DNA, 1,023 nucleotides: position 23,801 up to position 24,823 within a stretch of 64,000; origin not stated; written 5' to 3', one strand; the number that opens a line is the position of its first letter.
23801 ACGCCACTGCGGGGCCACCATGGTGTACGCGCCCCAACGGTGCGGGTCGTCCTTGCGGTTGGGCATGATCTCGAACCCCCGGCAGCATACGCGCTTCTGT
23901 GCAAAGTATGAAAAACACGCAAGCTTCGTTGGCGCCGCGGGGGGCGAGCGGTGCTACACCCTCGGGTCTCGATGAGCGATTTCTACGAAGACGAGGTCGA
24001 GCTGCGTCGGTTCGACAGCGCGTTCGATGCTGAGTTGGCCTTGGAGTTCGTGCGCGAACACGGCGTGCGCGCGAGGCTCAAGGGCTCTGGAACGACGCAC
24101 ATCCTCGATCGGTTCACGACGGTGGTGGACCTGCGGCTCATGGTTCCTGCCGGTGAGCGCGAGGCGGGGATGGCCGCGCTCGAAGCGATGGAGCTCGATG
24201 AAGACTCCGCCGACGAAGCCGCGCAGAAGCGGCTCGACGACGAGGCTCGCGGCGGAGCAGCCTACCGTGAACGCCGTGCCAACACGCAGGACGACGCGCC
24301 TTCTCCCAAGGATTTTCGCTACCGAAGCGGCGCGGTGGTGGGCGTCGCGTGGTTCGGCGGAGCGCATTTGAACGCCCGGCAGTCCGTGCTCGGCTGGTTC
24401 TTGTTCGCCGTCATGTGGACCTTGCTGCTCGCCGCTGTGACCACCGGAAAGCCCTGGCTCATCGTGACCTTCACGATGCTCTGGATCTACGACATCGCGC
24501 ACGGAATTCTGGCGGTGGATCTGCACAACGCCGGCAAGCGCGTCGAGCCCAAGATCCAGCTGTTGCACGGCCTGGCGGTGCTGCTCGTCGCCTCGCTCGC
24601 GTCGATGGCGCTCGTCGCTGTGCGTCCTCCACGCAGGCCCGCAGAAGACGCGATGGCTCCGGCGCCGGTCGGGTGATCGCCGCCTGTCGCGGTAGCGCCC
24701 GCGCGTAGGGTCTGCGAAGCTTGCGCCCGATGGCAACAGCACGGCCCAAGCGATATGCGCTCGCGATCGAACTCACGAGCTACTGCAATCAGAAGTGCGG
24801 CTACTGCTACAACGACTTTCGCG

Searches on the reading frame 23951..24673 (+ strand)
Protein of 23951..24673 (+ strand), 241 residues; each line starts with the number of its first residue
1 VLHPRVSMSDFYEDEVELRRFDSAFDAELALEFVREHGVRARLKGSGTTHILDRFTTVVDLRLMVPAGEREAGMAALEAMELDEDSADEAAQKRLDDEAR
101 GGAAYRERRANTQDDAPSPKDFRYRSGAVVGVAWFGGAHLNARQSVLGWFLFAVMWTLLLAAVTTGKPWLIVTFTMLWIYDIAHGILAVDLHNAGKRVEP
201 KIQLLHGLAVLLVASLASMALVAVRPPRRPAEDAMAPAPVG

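Call 3: search_protein_families(library=pfam, proteins=[window:23951-24673:+], max_evalue=0.01)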
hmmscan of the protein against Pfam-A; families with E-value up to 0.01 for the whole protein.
window:23951-24673:+ (241 aa): 0 families

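Call 4: search_protein_families(library=ncbifam, proteins=[window:23951-24673:+], max_evalue=0.01)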
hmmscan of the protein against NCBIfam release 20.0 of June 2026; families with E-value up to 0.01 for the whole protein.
window:23951-24673:+ (241 aa): 0 families
